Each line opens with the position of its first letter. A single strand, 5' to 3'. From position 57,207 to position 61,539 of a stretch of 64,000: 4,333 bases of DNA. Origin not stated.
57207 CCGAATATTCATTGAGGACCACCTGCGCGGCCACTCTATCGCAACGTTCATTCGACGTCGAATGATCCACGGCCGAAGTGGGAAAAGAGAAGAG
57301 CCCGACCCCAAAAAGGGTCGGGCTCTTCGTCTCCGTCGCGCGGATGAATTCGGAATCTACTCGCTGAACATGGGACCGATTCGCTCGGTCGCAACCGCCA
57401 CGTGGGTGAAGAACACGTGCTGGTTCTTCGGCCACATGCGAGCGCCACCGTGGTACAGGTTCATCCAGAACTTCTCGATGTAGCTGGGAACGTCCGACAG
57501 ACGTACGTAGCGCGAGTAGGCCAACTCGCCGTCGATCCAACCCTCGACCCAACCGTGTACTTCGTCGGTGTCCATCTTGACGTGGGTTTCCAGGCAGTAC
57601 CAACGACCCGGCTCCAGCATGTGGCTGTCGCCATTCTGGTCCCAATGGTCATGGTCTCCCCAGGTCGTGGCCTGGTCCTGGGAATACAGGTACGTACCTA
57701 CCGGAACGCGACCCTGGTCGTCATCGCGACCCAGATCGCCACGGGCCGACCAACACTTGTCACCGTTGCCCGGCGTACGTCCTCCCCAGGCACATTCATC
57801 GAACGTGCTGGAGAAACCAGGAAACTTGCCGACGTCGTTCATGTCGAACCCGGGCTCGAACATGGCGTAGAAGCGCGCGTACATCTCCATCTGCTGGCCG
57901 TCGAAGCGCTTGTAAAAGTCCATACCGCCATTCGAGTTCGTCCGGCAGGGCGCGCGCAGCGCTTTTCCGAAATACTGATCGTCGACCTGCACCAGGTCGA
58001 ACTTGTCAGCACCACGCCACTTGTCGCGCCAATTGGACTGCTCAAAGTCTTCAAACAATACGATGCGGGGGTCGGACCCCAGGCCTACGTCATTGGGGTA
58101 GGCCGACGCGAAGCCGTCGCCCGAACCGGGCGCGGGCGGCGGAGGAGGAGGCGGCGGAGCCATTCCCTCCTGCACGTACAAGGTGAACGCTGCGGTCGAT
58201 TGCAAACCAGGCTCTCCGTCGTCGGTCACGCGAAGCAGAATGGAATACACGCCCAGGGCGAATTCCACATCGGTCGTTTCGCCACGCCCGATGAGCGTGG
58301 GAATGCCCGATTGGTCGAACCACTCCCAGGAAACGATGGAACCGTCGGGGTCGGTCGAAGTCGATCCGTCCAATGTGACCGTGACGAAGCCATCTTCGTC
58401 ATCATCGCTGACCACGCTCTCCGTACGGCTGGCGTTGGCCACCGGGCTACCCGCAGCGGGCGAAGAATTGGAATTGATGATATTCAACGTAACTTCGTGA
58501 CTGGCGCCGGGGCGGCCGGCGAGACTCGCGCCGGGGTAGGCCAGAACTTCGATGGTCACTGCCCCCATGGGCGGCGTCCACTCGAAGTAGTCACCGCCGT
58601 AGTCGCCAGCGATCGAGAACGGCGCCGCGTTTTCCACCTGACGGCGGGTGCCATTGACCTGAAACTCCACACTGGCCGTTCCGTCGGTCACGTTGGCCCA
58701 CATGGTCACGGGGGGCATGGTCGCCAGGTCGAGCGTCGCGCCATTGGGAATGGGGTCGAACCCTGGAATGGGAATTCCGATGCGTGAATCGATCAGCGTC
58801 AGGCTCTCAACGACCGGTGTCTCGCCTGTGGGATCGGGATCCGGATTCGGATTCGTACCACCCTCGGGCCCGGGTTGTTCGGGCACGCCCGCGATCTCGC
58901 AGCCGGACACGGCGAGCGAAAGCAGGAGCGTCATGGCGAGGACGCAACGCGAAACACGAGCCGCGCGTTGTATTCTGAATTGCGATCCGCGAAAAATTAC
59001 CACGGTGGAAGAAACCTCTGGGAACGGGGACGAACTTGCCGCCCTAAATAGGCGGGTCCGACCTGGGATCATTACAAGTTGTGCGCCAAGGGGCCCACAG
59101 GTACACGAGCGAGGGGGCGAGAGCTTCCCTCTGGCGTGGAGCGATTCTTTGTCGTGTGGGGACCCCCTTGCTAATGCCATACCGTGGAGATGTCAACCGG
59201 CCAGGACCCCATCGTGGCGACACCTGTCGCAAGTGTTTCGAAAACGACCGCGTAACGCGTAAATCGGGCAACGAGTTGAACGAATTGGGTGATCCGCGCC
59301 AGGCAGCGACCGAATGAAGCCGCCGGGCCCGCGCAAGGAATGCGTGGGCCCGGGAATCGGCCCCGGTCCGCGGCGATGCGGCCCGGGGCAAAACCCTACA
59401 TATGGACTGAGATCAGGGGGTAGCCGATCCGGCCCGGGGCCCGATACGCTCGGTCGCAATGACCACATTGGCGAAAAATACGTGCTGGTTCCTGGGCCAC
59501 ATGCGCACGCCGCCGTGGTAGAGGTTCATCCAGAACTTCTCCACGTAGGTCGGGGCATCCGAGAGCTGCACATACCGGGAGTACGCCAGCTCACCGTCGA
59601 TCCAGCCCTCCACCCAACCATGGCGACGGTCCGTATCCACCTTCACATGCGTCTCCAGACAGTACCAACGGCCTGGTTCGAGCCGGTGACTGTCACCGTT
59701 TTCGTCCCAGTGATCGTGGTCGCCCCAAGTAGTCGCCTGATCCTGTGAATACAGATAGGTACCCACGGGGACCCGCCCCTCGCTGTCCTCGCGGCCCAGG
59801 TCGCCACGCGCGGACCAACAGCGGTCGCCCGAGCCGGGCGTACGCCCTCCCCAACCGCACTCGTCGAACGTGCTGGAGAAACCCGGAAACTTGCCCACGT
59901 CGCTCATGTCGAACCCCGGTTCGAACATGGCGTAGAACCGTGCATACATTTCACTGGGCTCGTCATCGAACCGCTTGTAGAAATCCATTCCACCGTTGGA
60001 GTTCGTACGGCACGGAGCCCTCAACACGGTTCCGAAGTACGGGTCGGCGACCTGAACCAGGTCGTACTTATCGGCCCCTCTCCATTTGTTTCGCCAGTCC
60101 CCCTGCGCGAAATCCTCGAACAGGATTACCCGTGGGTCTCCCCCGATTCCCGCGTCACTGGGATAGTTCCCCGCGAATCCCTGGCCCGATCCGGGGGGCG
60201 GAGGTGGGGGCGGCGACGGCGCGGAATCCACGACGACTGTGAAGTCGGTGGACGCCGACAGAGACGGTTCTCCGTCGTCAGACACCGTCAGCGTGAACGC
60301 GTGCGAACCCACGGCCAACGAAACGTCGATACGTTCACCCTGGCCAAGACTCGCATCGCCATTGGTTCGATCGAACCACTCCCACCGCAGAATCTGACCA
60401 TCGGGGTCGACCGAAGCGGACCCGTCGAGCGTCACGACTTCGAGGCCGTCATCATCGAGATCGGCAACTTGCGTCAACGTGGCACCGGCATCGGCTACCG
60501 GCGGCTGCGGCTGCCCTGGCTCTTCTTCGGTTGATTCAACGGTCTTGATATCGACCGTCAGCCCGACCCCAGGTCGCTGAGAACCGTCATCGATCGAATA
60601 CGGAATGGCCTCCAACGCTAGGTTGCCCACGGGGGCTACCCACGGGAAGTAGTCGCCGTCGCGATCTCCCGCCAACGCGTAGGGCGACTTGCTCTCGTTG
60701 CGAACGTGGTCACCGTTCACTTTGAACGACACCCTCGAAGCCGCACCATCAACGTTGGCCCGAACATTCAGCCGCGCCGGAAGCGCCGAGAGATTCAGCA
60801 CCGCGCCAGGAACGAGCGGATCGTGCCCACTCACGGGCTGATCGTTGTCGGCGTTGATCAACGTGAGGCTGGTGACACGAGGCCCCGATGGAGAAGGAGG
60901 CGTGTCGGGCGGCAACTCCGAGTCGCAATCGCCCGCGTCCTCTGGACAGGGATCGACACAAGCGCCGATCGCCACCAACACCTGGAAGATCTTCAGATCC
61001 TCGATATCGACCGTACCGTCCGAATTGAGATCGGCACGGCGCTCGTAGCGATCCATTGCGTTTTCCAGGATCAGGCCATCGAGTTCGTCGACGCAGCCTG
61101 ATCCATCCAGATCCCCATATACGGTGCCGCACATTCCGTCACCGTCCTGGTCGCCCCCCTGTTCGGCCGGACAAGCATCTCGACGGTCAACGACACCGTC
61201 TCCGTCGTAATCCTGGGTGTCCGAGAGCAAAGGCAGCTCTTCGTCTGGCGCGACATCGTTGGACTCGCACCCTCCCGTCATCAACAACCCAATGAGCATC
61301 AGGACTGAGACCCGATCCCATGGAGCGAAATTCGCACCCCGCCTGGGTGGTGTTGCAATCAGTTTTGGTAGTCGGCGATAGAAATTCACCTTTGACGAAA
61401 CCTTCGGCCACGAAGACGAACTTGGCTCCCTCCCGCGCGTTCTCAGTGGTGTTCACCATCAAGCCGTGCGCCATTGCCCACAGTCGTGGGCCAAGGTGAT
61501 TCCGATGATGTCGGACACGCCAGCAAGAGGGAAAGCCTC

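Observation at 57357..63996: Triplicated lipoprotein family with a conserved, unplaced ~300-aa C-terminal domain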

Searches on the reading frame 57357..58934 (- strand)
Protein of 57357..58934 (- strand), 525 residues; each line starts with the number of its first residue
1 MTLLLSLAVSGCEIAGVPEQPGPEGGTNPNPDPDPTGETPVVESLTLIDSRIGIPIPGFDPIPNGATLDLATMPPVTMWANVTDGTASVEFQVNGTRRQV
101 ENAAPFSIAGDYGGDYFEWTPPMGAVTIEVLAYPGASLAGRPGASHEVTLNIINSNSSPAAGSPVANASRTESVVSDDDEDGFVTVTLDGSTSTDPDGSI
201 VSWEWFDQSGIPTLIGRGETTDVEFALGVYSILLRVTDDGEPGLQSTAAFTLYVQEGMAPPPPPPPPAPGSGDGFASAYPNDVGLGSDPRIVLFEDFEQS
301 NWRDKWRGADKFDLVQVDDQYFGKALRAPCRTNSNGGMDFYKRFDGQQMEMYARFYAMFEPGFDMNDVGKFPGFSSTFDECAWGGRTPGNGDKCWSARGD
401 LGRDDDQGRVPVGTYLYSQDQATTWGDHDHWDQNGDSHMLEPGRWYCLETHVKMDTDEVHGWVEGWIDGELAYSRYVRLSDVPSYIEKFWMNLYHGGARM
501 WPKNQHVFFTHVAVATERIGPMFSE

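Call 3: search_protein_families(library=pfam, proteins=[window:57357-58934:-], max_evalue=1)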
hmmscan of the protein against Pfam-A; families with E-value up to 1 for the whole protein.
window:57357-58934:- (525 aa): 7 families
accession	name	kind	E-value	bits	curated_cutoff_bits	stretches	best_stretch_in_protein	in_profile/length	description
PF21294.4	Polysacc_lyase_14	-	5.5e-09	36.5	27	1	332-510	22-213/215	Polysaccharide lyase 14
PF22352.2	K319L-like_PKD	-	1.4e-05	25.4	27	1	185-251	13-81/84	K319L-like, PKD domain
PF21027.3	Sde0182_C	-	0.0007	20.6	27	1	185-207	1-23/83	Cellulose-binding protein Sde0182, C-terminal domain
PF18911.6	PKD_4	-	0.0035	17.8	27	1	184-241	18-73/85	PKD domain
PF17957.7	Big_7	-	0.0095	17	24.1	1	64-109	10-55/70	Bacterial Ig domain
PF00801.26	PKD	-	0.047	14.1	23.5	0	185-239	16-68/80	PKD domain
PF09134.16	Invasin_D3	-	0.058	14.3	33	0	146-194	22-73/98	Invasin, domain 3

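Call 4: search_protein_families(library=ncbifam, proteins=[window:57357-58934:-], max_evalue=1)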
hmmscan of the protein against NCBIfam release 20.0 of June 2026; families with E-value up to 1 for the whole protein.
window:57357-58934:- (525 aa): 1 family
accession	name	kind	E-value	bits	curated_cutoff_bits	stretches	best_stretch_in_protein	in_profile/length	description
NF038112.1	myxo_dep_M36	subfamily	8.7e-05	19.8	1500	1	161-225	1187-1249/1604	myxosortase-dependent M36 family metallopeptidase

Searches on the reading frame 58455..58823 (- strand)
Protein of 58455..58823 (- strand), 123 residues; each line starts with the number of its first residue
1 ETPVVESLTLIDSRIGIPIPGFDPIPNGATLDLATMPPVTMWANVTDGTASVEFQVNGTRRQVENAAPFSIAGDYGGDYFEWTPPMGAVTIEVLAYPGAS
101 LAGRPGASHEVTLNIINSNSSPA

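Call 56: find_homologous_proteins(query=A3, max_evalue=0.001)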
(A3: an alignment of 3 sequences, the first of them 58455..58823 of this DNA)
Query A3 (3 sequences) (123 aa, profile of the alignment): 6 proteins with E <= 0.001 among 966 candidates.
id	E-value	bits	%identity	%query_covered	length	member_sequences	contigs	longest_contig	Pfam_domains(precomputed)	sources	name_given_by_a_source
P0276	4.2e-25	106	46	75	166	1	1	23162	-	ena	-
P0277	6.3e-20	89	43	67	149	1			-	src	-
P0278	3.1e-16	77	46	61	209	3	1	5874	-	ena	-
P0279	1.1e-11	63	40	43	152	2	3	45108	-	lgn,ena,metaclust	metaclust:\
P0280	2.3e-10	58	50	45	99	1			-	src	-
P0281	2.1e-8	52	34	90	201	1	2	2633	-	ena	-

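Call 62: predict_structure(alignment_id=A4)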
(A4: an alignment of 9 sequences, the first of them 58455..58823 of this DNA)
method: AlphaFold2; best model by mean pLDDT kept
length: 123 residues; sequences in the alignment: 9
mean_pLDDT: 90.5   pTM: 0.83
mean pLDDT of the five models: 90.5, 90.2, 87.8, 87.6, 87.1
residues with pLDDT >= 90: 94; 70-90: 21; 50-70: 6; < 50: 2
segments of 3 or more residues with pLDDT < 50: none
pLDDT, mean of each block of 10 residues (from residue 1): 93 94 96 94 94 91 90 75 94 94 93 91 48
secondary structure, 60 per line:
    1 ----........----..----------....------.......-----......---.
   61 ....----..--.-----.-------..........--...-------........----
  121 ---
elements in order: E5-12 E29-32 E39-45 E51-56 E60-64 E87-96 E109-116

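Call 64: fold_search(model_id=the predicted structure, library=pdb)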
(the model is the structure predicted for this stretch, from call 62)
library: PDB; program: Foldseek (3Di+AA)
matches with E <= 10: 1158; with E <= 0.001: 0
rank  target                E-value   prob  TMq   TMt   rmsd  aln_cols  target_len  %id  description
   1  3pe9_D                7.0e-03  1.00  0.50  0.68   3.6        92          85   17  Structures of Clostridium thermocellum CbhA fibronectin(III)-like modules (released 2011-11-23)
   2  1qou_A                1.7e-02  0.96  0.41  0.36   7.8       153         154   12  CEN (Centroradialis) protein from Antirrhinum (released 2000-03-31)
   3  1qou_B                2.3e-02  0.94  0.41  0.35   6.7       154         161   12  CEN (Centroradialis) protein from Antirrhinum (released 2000-03-31)
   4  3pdg                  4.1e-02  1.00  0.46  0.59   4.2       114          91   16  Structures of Clostridium thermocellum CbhA fibronectin(III)-like modules (released 2011-11-23)
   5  4a2m_B                5.3e-02  0.99  0.54  0.11   4.6       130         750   11  Structure of the periplasmic domain of the heparin and heparan sulphate sensing hybrid two component system BT4663 in  (released 2012-05-02)
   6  3ott_B                5.3e-02  0.97  0.49  0.11   5.1       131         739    9  Crystal Structure of the extracellular domain of the putative one component system BT4673 from B. thetaiotaomicron (released 2011-08-10)
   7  9hjm_H                5.3e-02  0.95  0.45  0.17   8.2       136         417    9  Porphyromonas gingivalis BAM complex (released 2025-11-19)
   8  8ges_A                6.9e-02  0.97  0.41  0.10   5.8       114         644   18  R. hominis 2 beta-glucuronidase bound to UNC10201652-glucuronide (released 2024-02-14)
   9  3va6_B                6.9e-02  0.95  0.47  0.11   5.4       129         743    9  Crystal Structure of the extracellular domain of the putative hybrid two component system BT4673 from B. thetaiotaomic (released 2012-06-13)
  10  6d7j_A                7.3e-02  0.97  0.45  0.09   6.8       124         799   12  The Crystal Structure of Parabacteroides merdae Beta-Glucuronidase (GUS) with Glycerol in Active-Site (released 2019-05-01)
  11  6dxu_B                8.1e-02  0.98  0.47  0.10   6.8       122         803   11  Crystal Structure of Parabacteroides merdae Beta-Glucuronidase (GUS) (released 2019-02-27)
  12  6gsz_A                8.1e-02  0.91  0.42  0.09   6.0       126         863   14  Crystal structure of native alfa-L-rhamnosidase from Aspergillus terreus (released 2018-11-14)
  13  2yn3_A                8.5e-02  0.84  0.39  0.21   6.0       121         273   18  Structural insight into the giant calcium-binding adhesin SiiE: implications for the adhesion of Salmonella enterica t (released 2013-04-03)
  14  1wkp_B                8.5e-02  0.54  0.34  0.28   8.0       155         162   13  Flowering locus t (ft) from arabidopsis thaliana (released 2005-06-28)
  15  6d7j_D                9.4e-02  0.96  0.45  0.09   7.2       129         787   11  The Crystal Structure of Parabacteroides merdae Beta-Glucuronidase (GUS) with Glycerol in Active-Site (released 2019-05-01)
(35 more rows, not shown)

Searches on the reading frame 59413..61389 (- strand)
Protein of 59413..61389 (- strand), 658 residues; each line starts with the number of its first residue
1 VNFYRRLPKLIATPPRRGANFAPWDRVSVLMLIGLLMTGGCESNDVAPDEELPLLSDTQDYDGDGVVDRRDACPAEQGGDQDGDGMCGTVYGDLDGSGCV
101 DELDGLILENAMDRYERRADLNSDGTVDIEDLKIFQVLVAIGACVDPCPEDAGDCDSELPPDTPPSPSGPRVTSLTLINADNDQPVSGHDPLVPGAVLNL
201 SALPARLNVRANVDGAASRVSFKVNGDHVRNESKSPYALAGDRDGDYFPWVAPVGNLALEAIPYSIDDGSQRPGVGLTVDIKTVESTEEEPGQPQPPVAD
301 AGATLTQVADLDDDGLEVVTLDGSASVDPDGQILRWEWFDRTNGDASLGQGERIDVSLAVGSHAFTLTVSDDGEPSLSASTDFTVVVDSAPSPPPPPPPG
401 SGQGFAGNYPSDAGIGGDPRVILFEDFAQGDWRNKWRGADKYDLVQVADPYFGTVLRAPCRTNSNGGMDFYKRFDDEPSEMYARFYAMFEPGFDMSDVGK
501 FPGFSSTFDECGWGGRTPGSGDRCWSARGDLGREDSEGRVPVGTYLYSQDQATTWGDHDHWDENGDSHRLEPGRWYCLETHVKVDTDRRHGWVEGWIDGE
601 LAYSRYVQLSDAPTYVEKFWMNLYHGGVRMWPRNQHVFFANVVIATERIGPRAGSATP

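Call 3: search_protein_families(library=pfam, proteins=[window:59413-61389:-], max_evalue=1)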
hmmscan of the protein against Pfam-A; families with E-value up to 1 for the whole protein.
window:59413-61389:- (658 aa): 11 families
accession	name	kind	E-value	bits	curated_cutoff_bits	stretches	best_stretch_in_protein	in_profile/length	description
PF21294.4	Polysacc_lyase_14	-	1.1e-08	35.5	27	1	462-641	22-214/215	Polysaccharide lyase 14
PF22352.2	K319L-like_PKD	-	8.9e-06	26.1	27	1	318-385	13-84/84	K319L-like, PKD domain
PF00404.24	Dockerin_1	-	0.00013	22.5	22.9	1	91-134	1-51/57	Dockerin type I domain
PF18911.6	PKD_4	-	0.00061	20.2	27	1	315-382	16-81/85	PKD domain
PF21027.3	Sde0182_C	-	0.0039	18.2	27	1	319-344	2-27/83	Cellulose-binding protein Sde0182, C-terminal domain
PF02412.23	TSP_3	-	0.028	14.6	25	1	59-75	14-30/36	Thrombospondin type 3 repeat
PF17957.7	Big_7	-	0.033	15.3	24.1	1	204-239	19-54/70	Bacterial Ig domain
PF02010.21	REJ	-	0.055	12.5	25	0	351-391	48-83/452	REJ domain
PF17963.7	Big_9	-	0.11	13.8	23.6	1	295-374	2-79/89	Bacterial Ig domain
PF13202.12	EF-hand_5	-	0.15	12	25.9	1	117-134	6-23/25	EF hand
PF13499.12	EF-hand_7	-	0.27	12.1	30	0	118-137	10-30/67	EF-hand domain pair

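Call 4: search_protein_families(library=ncbifam, proteins=[window:59413-61389:-], max_evalue=1)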
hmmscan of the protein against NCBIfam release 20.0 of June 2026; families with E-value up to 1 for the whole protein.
window:59413-61389:- (658 aa): 3 families
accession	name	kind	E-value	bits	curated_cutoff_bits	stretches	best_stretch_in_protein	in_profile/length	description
NF038112.1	myxo_dep_M36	subfamily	2.9e-06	24.7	1500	1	292-386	1185-1283/1604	myxosortase-dependent M36 family metallopeptidase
NF033763.1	exchanger_TraB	exception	0.088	10.8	700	1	56-104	319-363/522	outer membrane exchange protein TraB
NF050048.1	S_layer_VapA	equivalog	0.22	10.3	200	1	295-371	119-191/526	VapA family S-layer protein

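Call 49: find_encoding_contigs(protein=window:59413-61389:-, flank=10000, max_places=3)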
Protein window:59413-61389:- (658 aa): no gene with exactly this product is on record in the collection.
